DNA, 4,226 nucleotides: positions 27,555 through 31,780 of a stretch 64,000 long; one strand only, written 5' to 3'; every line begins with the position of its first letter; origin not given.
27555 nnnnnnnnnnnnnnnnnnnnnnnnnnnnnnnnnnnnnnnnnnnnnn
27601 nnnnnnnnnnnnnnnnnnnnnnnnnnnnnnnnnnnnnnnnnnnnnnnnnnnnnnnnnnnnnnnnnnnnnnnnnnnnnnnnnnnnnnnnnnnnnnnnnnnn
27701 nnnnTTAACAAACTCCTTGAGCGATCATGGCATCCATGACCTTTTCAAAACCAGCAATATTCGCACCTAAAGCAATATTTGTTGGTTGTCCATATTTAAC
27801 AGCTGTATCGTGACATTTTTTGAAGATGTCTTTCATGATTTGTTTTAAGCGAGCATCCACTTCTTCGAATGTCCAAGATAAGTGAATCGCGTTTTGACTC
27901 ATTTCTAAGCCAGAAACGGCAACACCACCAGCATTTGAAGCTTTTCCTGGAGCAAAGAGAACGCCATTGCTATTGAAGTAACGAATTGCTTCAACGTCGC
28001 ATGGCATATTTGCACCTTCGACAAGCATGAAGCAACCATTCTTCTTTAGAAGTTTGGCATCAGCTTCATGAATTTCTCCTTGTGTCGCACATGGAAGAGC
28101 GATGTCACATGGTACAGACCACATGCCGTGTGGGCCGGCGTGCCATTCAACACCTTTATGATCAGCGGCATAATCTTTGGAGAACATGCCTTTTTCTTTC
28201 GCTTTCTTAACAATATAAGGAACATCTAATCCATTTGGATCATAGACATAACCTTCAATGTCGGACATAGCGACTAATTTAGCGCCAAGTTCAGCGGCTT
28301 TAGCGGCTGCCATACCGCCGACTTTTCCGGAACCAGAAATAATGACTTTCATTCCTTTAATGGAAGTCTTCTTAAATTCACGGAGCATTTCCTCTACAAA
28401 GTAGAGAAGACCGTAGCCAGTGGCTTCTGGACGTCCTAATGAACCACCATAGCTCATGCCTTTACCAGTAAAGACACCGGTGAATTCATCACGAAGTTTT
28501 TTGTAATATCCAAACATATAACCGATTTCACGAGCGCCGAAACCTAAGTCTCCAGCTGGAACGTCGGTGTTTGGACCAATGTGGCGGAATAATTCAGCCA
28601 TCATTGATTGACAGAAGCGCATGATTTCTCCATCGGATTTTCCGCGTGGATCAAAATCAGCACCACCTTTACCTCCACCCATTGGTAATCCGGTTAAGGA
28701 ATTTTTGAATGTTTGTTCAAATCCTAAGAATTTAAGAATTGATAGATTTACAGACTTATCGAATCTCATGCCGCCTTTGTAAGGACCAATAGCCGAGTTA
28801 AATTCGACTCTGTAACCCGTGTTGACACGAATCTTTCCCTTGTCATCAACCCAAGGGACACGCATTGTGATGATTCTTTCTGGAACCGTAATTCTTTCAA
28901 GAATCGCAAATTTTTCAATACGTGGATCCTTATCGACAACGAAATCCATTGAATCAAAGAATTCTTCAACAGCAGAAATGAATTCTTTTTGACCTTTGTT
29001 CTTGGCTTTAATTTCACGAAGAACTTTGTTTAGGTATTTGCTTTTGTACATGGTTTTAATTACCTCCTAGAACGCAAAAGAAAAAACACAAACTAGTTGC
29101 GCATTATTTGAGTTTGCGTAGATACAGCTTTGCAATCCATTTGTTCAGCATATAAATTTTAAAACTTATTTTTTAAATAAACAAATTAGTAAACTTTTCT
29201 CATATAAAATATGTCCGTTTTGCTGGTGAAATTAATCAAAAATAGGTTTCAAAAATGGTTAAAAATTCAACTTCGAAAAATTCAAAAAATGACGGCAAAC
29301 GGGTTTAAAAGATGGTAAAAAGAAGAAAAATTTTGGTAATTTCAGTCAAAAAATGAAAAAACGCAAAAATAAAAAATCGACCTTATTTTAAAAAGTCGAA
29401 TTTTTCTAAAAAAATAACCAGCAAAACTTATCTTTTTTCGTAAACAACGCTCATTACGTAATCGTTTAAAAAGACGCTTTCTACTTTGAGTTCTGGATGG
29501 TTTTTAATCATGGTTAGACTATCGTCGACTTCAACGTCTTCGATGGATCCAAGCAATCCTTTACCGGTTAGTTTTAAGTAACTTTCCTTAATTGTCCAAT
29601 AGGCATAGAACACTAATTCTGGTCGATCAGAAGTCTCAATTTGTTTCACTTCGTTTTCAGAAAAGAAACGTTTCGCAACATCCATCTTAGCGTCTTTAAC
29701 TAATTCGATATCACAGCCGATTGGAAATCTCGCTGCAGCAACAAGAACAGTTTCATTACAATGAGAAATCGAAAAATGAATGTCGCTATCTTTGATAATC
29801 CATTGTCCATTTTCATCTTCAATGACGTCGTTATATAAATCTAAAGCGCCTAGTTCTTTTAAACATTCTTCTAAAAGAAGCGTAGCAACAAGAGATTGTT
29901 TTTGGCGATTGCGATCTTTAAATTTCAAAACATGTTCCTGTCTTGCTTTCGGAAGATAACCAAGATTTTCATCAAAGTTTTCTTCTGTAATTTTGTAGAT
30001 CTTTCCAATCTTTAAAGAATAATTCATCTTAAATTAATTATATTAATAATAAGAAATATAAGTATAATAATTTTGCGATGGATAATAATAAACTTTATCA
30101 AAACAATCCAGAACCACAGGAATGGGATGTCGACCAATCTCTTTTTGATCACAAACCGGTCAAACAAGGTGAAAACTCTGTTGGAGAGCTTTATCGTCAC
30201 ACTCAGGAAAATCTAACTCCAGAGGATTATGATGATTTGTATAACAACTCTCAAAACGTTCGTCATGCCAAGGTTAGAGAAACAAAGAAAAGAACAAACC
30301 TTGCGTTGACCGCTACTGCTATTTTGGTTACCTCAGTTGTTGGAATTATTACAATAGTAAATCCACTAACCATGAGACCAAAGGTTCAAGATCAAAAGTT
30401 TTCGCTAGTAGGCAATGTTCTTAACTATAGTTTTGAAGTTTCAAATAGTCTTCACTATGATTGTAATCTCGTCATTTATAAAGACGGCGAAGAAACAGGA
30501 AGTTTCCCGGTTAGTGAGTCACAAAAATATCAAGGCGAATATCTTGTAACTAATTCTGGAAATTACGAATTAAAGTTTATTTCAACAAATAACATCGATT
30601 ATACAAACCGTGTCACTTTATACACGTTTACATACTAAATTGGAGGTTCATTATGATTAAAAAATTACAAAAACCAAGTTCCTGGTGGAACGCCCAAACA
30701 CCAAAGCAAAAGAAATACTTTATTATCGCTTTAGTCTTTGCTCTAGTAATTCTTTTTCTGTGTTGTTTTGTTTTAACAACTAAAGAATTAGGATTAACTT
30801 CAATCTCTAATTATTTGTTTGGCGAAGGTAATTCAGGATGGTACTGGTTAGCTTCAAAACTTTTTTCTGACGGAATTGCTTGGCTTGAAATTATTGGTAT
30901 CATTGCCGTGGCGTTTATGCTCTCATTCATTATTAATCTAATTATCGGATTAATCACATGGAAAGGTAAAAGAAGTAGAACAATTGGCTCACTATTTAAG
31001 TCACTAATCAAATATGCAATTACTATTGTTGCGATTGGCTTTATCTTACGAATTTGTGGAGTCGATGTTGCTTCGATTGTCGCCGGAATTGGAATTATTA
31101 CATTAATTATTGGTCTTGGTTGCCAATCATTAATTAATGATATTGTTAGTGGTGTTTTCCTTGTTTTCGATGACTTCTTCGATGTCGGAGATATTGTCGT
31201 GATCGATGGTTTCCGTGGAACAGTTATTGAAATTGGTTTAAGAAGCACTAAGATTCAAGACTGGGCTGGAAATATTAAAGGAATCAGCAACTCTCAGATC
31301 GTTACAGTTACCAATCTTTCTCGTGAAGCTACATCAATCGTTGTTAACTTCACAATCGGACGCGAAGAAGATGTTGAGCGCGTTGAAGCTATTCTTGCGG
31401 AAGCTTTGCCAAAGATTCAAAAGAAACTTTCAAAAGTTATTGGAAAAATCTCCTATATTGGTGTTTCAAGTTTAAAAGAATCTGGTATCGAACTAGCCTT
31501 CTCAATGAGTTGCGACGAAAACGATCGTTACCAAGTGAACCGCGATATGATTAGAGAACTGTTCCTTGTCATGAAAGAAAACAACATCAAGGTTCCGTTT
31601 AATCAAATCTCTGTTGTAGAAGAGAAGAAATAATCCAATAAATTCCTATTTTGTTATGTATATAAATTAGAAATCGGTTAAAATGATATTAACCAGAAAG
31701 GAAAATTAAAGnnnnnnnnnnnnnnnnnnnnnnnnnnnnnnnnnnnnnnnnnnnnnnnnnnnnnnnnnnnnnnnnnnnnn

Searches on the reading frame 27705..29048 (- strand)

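Call 24: search_protein_families(library=pfam, proteins=[window:27705-29048:-], max_evalue=0.00001)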
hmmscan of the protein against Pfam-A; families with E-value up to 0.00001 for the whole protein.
window:27705-29048:- (447 aa): 2 families
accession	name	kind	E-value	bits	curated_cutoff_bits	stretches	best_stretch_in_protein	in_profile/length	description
PF00208.27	ELFV_dehydrog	-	2.7e-88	296.2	23.4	1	201-445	1-241/241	Glutamate/Leucine/Phenylalanine/Valine dehydrogenase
PF02812.23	ELFV_dehydrog_N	-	1e-50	171.2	25.3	1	56-184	1-129/129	Glu/Leu/Phe/Val dehydrogenase, dimerisation domain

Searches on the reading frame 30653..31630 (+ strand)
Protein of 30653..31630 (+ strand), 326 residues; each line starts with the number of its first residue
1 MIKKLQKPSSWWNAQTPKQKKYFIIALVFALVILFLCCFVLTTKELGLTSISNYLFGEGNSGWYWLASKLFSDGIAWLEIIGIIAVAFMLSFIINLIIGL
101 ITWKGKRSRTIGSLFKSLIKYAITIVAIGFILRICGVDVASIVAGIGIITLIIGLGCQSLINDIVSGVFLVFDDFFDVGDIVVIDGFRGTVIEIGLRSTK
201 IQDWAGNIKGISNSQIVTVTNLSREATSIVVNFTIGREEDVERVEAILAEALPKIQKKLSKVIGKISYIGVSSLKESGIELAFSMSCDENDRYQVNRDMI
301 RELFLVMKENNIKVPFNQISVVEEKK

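Call 59: search_protein_families(library=pfam, proteins=[window:30653-31630:+], max_evalue=0.000001)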
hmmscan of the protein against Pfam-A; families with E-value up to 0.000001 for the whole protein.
window:30653-31630:+ (326 aa): 1 family
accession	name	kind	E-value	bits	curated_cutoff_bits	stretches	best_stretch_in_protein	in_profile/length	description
PF00924.24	MS_channel_2nd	-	4.4e-17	62.4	20.2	1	160-224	2-68/68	Mechanosensitive ion channel, beta-domain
